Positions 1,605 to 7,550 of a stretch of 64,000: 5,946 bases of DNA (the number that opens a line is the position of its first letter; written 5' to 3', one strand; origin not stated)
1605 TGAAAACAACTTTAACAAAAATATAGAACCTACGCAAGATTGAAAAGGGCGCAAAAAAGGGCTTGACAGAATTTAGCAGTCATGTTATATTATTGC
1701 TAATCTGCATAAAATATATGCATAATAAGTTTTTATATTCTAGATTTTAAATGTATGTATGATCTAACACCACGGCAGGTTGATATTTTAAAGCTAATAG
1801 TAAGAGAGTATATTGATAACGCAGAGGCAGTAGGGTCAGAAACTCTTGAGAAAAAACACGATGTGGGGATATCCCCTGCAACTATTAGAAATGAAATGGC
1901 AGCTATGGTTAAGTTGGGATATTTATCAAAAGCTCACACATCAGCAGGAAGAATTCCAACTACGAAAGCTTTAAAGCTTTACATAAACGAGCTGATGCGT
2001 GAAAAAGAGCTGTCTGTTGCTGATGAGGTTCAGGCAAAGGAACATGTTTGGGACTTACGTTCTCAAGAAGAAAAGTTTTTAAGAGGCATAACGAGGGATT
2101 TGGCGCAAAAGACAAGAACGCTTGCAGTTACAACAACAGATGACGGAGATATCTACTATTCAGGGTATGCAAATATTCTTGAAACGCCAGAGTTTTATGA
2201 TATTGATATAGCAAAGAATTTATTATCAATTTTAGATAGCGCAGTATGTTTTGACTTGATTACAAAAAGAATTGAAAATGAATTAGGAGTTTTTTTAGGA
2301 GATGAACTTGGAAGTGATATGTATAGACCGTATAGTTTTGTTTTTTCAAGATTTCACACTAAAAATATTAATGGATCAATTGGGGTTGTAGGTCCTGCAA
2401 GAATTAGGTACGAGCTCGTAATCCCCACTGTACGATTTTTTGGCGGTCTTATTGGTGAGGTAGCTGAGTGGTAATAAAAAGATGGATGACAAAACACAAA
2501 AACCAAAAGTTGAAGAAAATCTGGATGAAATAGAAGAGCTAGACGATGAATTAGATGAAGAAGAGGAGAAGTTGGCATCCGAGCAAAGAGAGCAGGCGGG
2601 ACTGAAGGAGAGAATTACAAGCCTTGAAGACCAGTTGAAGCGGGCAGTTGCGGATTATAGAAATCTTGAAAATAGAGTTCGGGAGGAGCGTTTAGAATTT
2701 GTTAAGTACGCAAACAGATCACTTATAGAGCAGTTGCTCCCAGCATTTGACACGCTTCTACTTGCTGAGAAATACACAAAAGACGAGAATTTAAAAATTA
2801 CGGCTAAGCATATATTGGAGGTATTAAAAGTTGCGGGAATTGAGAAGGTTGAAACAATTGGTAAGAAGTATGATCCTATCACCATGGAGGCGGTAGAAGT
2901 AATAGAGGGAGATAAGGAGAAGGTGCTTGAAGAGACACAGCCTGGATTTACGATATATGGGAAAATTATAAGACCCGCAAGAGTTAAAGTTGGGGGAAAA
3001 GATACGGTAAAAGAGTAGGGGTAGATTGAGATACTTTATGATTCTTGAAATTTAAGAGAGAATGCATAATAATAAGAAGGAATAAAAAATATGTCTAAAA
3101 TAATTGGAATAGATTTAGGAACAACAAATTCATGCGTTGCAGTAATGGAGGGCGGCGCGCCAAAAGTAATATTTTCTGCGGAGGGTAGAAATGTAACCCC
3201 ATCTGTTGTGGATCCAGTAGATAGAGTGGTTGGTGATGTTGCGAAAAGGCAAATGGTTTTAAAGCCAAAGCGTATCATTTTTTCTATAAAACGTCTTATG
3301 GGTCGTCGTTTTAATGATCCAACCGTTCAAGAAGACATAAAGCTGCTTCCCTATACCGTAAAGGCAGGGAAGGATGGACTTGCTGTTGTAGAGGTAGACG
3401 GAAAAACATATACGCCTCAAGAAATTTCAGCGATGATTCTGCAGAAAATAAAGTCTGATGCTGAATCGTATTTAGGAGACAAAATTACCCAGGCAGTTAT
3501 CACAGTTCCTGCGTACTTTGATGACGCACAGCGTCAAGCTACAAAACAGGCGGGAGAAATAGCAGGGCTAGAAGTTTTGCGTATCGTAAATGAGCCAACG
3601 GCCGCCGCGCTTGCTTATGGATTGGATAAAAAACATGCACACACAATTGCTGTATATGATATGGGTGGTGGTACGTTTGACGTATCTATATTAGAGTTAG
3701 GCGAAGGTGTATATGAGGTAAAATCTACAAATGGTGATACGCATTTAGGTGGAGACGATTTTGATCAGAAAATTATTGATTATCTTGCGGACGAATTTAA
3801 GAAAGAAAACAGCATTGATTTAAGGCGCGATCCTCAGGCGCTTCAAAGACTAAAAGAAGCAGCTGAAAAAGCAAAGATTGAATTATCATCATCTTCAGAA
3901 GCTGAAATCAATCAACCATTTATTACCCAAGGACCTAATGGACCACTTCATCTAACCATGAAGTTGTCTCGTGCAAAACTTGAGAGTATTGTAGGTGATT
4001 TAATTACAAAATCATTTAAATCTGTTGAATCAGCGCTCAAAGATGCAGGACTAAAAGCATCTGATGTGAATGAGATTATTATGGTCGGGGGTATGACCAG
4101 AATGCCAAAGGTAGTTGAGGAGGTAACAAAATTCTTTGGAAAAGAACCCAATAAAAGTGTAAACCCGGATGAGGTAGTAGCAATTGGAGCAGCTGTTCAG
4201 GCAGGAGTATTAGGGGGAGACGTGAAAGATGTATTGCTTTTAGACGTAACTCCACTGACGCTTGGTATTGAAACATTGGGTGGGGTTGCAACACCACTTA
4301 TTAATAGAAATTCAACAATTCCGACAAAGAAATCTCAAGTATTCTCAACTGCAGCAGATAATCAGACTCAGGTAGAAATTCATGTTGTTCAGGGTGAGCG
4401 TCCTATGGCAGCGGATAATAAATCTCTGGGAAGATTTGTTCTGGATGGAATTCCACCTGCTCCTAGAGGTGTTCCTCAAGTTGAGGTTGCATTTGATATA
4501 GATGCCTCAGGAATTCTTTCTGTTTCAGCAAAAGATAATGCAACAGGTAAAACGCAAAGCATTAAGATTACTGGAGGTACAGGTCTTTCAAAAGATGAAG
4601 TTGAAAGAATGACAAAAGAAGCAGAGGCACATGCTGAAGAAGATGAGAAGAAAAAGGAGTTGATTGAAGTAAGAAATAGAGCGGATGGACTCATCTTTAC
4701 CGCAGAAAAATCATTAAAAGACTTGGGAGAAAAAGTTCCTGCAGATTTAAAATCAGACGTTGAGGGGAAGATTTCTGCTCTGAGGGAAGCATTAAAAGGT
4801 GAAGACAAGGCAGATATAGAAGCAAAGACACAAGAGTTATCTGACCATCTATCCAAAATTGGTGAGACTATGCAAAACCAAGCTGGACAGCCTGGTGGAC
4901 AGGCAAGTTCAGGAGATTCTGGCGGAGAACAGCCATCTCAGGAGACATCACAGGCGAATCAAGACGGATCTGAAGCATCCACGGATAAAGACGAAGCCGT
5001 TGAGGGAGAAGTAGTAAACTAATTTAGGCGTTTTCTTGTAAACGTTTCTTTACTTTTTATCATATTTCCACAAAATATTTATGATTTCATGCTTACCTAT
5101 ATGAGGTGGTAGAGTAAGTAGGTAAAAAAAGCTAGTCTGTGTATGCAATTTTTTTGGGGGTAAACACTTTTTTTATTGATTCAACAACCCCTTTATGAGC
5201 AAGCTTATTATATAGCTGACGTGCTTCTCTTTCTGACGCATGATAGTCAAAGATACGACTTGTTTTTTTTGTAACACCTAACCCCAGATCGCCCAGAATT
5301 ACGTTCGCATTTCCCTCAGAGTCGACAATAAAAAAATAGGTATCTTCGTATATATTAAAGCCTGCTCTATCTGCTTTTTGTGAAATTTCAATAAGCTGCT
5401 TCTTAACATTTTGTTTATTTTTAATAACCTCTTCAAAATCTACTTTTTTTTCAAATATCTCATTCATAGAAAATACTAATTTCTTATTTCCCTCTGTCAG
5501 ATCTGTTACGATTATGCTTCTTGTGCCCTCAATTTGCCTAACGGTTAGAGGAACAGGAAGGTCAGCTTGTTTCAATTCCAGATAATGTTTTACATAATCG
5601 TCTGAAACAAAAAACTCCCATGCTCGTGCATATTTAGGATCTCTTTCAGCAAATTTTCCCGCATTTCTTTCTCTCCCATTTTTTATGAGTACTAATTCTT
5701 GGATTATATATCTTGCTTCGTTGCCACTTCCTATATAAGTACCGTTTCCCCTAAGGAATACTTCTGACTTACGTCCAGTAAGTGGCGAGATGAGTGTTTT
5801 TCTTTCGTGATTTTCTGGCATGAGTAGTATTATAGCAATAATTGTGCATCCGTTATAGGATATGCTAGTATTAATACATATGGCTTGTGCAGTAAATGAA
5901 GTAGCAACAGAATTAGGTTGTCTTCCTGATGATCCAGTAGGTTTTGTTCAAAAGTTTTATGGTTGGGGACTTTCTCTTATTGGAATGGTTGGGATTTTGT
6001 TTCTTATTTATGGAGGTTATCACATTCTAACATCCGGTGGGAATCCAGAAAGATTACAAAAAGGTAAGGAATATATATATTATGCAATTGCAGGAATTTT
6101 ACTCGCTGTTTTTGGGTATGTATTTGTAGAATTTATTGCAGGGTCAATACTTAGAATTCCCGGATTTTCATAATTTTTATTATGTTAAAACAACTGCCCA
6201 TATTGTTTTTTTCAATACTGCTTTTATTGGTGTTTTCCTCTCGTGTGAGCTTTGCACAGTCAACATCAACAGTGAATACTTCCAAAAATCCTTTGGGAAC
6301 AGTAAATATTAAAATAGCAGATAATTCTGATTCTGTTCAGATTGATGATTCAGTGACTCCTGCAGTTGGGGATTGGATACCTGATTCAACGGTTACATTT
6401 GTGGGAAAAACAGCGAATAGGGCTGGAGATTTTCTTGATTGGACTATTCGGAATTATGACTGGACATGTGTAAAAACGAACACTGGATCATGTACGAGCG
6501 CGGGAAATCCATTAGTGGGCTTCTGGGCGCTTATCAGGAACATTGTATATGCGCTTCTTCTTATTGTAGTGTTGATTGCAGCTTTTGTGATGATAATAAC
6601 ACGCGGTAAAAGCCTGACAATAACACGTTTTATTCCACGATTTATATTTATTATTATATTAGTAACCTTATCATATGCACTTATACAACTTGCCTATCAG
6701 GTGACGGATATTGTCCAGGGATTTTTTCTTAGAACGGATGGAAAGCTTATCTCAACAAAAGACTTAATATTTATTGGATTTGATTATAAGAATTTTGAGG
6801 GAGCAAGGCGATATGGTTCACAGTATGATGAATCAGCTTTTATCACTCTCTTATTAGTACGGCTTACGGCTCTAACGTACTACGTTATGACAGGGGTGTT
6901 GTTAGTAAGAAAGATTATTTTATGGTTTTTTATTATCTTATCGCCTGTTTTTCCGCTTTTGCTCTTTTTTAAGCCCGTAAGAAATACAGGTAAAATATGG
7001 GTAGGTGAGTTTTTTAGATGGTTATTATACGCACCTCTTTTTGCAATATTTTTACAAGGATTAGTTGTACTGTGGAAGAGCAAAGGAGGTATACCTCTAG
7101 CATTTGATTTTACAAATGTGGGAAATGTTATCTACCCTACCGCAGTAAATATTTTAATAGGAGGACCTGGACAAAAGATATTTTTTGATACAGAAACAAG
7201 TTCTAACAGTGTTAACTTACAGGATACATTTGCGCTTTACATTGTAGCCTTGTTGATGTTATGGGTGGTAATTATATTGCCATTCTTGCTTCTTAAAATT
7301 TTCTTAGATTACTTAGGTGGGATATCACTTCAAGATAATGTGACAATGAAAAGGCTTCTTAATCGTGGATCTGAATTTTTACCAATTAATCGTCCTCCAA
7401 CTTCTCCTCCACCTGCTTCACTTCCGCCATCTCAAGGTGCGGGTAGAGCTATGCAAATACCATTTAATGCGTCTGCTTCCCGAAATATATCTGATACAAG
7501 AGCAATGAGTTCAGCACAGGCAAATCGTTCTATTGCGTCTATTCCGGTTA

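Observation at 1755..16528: Expanded proteostasis locus: dnaK and dnaJ separated by a membrane-protein pair, a ClpA-like Hsp100 and a subtilisin, followed by a second, membrane-anchored Hsp100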

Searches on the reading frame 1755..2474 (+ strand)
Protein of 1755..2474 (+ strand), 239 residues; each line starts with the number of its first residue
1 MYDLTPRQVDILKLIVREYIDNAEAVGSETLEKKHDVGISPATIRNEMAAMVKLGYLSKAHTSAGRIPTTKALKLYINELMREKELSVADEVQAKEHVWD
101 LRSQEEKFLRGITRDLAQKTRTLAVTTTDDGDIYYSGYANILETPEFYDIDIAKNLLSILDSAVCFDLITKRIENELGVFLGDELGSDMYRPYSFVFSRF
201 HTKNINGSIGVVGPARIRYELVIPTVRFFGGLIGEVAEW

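Call 3: search_protein_families(library=pfam, proteins=[window:1755-2474:+], max_evalue=0.01)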
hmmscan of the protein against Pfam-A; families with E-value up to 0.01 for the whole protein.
window:1755-2474:+ (239 aa): 2 families
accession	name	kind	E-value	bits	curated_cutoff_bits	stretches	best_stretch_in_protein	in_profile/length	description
PF01628.27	HrcA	-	1.4e-18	68.1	22.2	1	72-223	73-215/215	HrcA protein C terminal domain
PF03444.21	HrcA_DNA-bdg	-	8.2e-05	22.6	21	1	3-74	1-71/79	Winged helix-turn-helix transcription repressor, HrcA DNA-binding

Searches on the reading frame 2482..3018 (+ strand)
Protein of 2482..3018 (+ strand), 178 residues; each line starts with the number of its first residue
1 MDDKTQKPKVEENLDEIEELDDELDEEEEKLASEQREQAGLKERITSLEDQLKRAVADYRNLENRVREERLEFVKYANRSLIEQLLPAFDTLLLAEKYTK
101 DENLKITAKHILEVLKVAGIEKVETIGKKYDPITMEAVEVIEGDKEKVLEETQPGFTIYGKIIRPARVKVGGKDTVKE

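Call 3: search_protein_families(library=pfam, proteins=[window:2482-3018:+], max_evalue=0.01)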
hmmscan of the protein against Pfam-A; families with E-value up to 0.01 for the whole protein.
window:2482-3018:+ (178 aa): 2 families
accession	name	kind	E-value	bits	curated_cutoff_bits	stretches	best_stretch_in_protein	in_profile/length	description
PF01025.24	GrpE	-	3.2e-27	95.7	25.8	1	21-170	3-163/165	GrpE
PF20667.3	Sec10_N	-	0.0015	19.1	27.4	1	11-68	9-67/118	Exocyst complex component Sec10, N-terminal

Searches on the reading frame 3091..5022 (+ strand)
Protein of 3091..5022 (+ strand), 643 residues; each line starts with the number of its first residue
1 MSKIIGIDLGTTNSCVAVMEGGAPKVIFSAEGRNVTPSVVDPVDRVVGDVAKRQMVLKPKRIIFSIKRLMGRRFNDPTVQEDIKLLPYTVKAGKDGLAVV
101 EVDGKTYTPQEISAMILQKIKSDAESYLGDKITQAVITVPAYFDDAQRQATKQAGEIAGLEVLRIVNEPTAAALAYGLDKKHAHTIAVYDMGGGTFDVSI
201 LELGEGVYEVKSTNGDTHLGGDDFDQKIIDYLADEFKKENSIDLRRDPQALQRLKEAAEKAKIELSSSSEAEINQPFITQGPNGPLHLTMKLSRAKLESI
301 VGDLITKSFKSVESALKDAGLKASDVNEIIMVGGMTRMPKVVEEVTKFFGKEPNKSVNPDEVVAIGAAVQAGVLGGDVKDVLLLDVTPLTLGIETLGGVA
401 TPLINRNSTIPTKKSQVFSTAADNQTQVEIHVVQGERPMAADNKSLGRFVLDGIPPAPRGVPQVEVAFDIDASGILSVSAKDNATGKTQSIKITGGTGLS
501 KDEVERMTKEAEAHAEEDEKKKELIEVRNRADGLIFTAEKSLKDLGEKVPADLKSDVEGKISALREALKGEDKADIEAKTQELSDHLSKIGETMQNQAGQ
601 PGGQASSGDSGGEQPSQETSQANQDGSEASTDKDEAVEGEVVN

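Call 3: search_protein_families(library=pfam, proteins=[window:3091-5022:+], max_evalue=0.01)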
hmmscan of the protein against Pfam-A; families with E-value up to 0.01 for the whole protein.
window:3091-5022:+ (643 aa): 4 families
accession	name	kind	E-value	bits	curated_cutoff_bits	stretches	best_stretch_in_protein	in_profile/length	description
PF00012.26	HSP70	-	5.8e-259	860.8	20.6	1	4-595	1-598/599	Hsp70 protein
PF06723.19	MreB_Mbl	-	4.8e-19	68.8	27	1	114-368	75-316/327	MreB/Mbl protein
PF14450.12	FtsA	-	3.1e-06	28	31.8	0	188-353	2-112/127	Cell division protein FtsA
PF01869.26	BcrAD_BadFG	-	0.0044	17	31.5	0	303-370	197-270/271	BadF/BadG/BcrA/BcrD ATPase family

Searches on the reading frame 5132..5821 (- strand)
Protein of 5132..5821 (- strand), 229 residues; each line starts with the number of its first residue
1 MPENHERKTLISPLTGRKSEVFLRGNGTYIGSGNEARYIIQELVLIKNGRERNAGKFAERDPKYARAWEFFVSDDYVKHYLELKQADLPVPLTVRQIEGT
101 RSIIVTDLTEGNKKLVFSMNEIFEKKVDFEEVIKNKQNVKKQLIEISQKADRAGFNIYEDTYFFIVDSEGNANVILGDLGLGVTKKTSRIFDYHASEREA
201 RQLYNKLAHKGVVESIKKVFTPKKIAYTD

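Call 3: search_protein_families(library=pfam, proteins=[window:5132-5821:-], max_evalue=0.01)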
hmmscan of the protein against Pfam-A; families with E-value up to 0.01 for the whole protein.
window:5132-5821:- (229 aa): 0 families

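Call 22: search_protein_families(library=ncbifam, proteins=[window:5132-5821:-], max_evalue=0.001)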
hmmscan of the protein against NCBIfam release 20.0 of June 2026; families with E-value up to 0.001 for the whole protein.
window:5132-5821:- (229 aa): 0 families

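Call 90: search_protein_families(library=padloc, proteins=[window:5132-5821:-], max_evalue=0.001)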
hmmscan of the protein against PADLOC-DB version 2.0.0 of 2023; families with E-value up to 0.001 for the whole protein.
window:5132-5821:- (229 aa): 0 families

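Call 91: search_protein_families(library=phrogs, proteins=[window:5132-5821:-], max_evalue=0.001)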
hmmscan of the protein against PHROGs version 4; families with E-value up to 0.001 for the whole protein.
window:5132-5821:- (229 aa): 0 families

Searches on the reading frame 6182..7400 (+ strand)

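Call 78: search_dna_similar(query=window:6182-7400:+, collection=plasmids, mode=protein, max_evalue=1, max_rows=15)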
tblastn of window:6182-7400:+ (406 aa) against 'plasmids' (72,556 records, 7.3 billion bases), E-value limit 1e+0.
Records with a match: 2; places in all: 2; records where one place covers at least 80% of the query: 0.
Best place of each record, by identity: <60% 2.
By first word of the organism name: Mesorhizobium 1; Rossellomorea 1.
By predicted mobility (MOB-suite, as given by PLSDB): non-mobilizable 2.
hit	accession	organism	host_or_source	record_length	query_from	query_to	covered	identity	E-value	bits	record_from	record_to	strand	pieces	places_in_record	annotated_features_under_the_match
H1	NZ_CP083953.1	Mesorhizobium sp. B2-1-8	cell culture,soil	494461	219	287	17%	33.8%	5e-1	40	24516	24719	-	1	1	type IV secretion system protein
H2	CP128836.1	Rossellomorea sp. AcN35-11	-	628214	234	291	14%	32.8%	2e-1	42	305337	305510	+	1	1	hypothetical protein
